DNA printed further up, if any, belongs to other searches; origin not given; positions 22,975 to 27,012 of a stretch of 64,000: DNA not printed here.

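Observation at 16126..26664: cAMP-signalling neighbourhood: two class III cyclases plus a single-domain cNMP receptor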

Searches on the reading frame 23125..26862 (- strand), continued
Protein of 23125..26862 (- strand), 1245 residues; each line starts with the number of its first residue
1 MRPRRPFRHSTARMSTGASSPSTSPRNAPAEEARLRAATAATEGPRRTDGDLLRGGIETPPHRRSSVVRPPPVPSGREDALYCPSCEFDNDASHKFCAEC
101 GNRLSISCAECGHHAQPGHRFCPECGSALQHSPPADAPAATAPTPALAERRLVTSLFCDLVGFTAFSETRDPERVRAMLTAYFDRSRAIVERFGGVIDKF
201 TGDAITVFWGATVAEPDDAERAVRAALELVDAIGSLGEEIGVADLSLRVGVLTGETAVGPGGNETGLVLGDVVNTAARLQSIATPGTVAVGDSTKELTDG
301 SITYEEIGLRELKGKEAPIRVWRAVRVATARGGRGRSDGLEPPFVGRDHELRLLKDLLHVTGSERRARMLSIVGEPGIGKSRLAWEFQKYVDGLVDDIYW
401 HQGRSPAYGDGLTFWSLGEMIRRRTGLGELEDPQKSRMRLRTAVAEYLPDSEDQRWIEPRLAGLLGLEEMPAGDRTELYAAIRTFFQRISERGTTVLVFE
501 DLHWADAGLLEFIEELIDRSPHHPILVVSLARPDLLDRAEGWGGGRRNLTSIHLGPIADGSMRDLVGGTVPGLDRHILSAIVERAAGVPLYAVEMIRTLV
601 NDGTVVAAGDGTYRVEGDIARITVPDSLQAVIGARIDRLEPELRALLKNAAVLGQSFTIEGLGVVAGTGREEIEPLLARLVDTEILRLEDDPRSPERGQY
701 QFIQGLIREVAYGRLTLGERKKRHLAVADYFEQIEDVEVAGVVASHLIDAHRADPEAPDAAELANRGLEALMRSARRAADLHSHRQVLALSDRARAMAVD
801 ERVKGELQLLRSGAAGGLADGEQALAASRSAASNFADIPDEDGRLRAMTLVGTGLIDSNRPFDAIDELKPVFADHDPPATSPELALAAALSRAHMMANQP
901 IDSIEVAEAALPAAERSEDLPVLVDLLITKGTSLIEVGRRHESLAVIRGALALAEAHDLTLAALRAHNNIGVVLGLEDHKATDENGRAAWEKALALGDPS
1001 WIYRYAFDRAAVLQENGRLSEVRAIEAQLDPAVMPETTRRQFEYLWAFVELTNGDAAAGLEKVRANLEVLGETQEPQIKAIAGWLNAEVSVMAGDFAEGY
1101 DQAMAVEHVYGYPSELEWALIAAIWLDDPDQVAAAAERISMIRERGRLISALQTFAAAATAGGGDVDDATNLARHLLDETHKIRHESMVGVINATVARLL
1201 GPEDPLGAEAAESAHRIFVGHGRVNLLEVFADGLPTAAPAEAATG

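Call 7: search_protein_families(library=ncbifam, proteins=[window:23125-26862:-], max_evalue=0.01)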
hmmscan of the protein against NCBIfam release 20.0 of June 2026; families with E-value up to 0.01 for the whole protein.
window:23125-26862:- (1245 aa): 3 families
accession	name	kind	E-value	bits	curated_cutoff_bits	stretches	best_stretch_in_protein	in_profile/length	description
TIGR03903.1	TOMM_kin_cyc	equivalog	8.5e-59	199.4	705.75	1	140-780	275-907/1267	TOMM system kinase/cyclase fusion protein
NF058673.1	LipAdnlyCyLipJMY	equivalog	1.6e-09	37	800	1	146-318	289-443/449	bifunctional lipase/adenylate cyclase LipJ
NF011149.0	PRK14559.1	equivalog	1e-05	24.5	374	1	81-129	2-51/642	serine/threonine phosphatase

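Call 9: find_encoding_contigs(protein=P0001, flank=10000, max_places=3)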
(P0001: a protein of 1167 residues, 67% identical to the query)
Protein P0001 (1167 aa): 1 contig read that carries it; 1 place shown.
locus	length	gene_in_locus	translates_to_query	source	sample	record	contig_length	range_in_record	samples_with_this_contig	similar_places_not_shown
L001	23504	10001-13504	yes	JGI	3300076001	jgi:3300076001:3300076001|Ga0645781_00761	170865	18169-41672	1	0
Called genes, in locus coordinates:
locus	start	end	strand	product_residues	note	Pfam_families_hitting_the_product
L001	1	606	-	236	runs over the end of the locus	PF04493:Endonuclease_5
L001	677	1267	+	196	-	PF01596:Methyltransf_3, PF13578:Methyltransf_24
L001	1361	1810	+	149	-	-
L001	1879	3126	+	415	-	PF00817:IMS, PF11799:IMS_C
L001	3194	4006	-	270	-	PF00753:Lactamase_B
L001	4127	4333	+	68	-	-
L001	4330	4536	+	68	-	-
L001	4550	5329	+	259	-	PF01036:Bac_rhodopsin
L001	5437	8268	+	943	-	PF00211:Guanylate_cyc (weak), PF13191:AAA_16 (weak), PF25872:HTH_77, PF13424:TPR_12 (faint), PF17874:TPR_MalT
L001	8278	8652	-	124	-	-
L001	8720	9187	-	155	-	-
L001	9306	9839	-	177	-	PF00300:His_Phos_1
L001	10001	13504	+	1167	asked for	PF12773:DZR, PF13240:Zn_Ribbon_1 (faint), PF13248:Zn_ribbon_3 (faint), PF00211:Guanylate_cyc, PF13191:AAA_16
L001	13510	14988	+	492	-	PF00171:Aldedh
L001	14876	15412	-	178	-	PF03704:BTAD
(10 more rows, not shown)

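Call 10: find_encoding_contigs(protein=P0002, flank=10000, max_places=3)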
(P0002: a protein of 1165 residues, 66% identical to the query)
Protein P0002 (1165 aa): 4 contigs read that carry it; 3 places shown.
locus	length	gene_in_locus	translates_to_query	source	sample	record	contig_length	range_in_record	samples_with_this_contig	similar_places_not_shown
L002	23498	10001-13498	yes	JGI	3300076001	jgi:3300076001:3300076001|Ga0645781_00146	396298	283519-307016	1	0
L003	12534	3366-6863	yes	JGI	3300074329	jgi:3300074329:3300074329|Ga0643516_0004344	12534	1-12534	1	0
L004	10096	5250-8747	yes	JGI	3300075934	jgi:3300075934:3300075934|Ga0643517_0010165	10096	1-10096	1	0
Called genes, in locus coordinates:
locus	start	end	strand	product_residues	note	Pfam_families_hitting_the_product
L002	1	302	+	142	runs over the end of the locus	-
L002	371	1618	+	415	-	PF00817:IMS, PF11799:IMS_C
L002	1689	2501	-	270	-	PF00753:Lactamase_B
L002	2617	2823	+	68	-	-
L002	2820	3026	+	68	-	-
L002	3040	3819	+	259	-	PF01036:Bac_rhodopsin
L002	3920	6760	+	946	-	PF00211:Guanylate_cyc (weak), PF13191:AAA_16 (weak), PF25872:HTH_77, PF17874:TPR_MalT, PF13424:TPR_12 (weak)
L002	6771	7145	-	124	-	-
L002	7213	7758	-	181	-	-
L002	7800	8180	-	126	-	-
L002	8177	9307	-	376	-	-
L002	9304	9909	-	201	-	PF00300:His_Phos_1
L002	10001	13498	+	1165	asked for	PF12773:DZR, PF13240:Zn_Ribbon_1 (weak), PF13248:Zn_ribbon_3 (faint), PF24460:DUF7575 (faint), PF24463:DUF7577 (faint), PF00211:Guanylate_cyc, PF13191:AAA_16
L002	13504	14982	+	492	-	PF00171:Aldedh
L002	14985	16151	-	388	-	PF07969:Amidohydro_3 (faint), PF01979:Amidohydro_1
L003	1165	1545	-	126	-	-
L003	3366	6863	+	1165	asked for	PF12773:DZR, PF13240:Zn_Ribbon_1 (weak), PF13248:Zn_ribbon_3 (faint), PF24460:DUF7575 (faint), PF24463:DUF7577 (faint), PF00211:Guanylate_cyc, PF13191:AAA_16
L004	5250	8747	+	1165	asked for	PF12773:DZR, PF13240:Zn_Ribbon_1 (weak), PF13248:Zn_ribbon_3 (faint), PF24460:DUF7575 (faint), PF24463:DUF7577 (faint), PF00211:Guanylate_cyc, PF13191:AAA_16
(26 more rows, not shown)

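Call 16: find_related_loci(query=A1, collection=genome_contigs, flank=7000)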
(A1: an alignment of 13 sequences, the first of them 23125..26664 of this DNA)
Query A1 (1179 aa) in genome_contigs; peptide patterns used: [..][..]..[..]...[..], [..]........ (x = any residue, [..] = any of these).
600 stretches matched a pattern (row limit reached: there are more); 592 encode a relative of the query (tblastn E <= 1e-3); the best 80 are kept; 80 distinct loci.
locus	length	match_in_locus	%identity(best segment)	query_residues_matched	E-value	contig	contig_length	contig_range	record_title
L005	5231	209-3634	45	17-1166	0e+0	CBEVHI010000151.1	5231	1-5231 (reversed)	MAG TPA_asm: uncultured bacterium isolate SRR13309659_concoct_16 genome assembly, contig: ERZ26778719.1297, whole genome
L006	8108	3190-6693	44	3-1177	0e+0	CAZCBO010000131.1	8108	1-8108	MAG TPA_asm: uncultured Acidimicrobiaceae bacterium isolate SRP321284_co1_83 genome assembly, contig: NODE_12182_length_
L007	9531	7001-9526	53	9-858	0e+0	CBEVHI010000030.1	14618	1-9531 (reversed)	MAG TPA_asm: uncultured bacterium isolate SRR13309659_concoct_16 genome assembly, contig: ERZ26778719.201, whole genome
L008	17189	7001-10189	43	15-1076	0e+0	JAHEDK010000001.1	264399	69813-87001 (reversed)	MAG: Actinomycetes bacterium isolate Ww199 NODE_5_length_264399_cov_8.120994, whole genome shotgun sequence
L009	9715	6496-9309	46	15-962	0e+0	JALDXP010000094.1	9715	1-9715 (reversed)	MAG: Actinomycetota bacterium isolate MCT-CON-03 NODE_1132_length_9715_cov_9.154451, whole genome shotgun sequence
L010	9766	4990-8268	43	5-1082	0e+0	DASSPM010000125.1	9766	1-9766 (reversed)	MAG TPA_asm: Candidatus Limnocylindrales bacterium isolate SMAG_U1278 k141_1987929, whole genome shotgun sequence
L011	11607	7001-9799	46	15-939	0e+0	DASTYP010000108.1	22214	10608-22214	MAG TPA_asm: Candidatus Limnocylindria bacterium isolate SMAG_U2445 k141_1173384, whole genome shotgun sequence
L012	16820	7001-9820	46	17-921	0e+0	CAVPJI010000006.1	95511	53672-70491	MAG: uncultured Chloroflexia bacterium isolate MFD00032.bin.2.190 genome assembly, contig: contig_131247, whole genome s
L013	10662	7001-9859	46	17-970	0e+0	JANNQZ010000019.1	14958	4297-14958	MAG: Chloroflexota bacterium isolate SOY_31_metabat_391_sub SOY_31_k141_1095486, whole genome shotgun sequence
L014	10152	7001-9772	45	15-939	0e+0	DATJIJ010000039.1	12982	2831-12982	MAG TPA_asm: Candidatus Methylomirabilota bacterium isolate SMAG_U15535 k141_2703542, whole genome shotgun sequence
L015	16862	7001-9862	45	3-931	0e+0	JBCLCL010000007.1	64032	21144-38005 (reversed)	Candidatus Limnocylindrales bacterium isolate SLM_LV1_BS-J21 Node_7_length_64032_cov_33.981130, whole genome shotgun seq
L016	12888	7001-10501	40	17-1166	0e+0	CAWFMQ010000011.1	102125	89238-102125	MAG: uncultured Chloroflexia bacterium isolate MFD02134.bin.2.59 genome assembly, contig: contig_48375, whole genome sho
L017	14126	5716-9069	44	3-1103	0e+0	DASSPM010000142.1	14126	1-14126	MAG TPA_asm: Candidatus Limnocylindrales bacterium isolate SMAG_U1278 k141_899179, whole genome shotgun sequence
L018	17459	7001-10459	47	15-1178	0e+0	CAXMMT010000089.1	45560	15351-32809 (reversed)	MAG: uncultured Boseongicola sp. isolate 07C-BC-St02_bin.22.orig genome assembly, contig: k141_1119516, whole genome sho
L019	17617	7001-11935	45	12-904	0e+0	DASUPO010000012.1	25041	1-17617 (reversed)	MAG TPA_asm: Actinomycetota bacterium isolate SMAG_U1657 k141_442458, whole genome shotgun sequence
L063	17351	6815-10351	39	12-1179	0e+0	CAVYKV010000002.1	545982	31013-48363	MAG: uncultured Actinomycetota bacterium isolate MFD05512.bin.2.6 genome assembly, contig: contig_3191, whole genome sho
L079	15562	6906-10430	39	15-1179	0e+0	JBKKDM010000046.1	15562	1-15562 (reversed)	MAG: Candidatus Limnocylindrales bacterium isolate swi_bin.80 k127_11186098, whole genome shotgun sequence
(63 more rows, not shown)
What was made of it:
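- Members occur in Actinomycetota, Chloroflexota, Dormibacterota and Methylomirabilota MAGs (call 16).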

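Call 23: search_protein_families(library=padloc, proteins=[window:23125-26664:-], max_evalue=0.01)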
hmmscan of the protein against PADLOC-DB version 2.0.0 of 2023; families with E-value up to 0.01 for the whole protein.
window:23125-26664:- (1179 aa): 10 families
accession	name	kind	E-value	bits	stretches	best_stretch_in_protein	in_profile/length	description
PDLC00734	PycC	-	6.2e-18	63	1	76-214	180-321/374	Pycsar cyclase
PDLC02367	PycC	-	3.2e-09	34.6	1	88-227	45-187/226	-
PDLC02370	PycC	-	9.2e-09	33.1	1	84-237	79-243/340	-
PDLC02366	PycC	-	4.3e-08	30.5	1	64-231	255-432/486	-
PDLC00765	PycC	-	4.5e-07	27.3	1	88-230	259-410/477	Pycsar cyclase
PDLC00761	PycC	-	0.00011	19.2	1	87-189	106-213/438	Pycsar cyclase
PDLC00764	PycC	-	0.00012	19.1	1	83-252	91-273/449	Pycsar cyclase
PDLC00762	PycC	-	0.00033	17.7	1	64-228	260-441/508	Pycsar cyclase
PDLC00766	PycC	-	0.00034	18.1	1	87-167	44-120/232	Pycsar cyclase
PDLC00767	PycC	-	0.0057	14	1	82-164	88-167/337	Pycsar cyclase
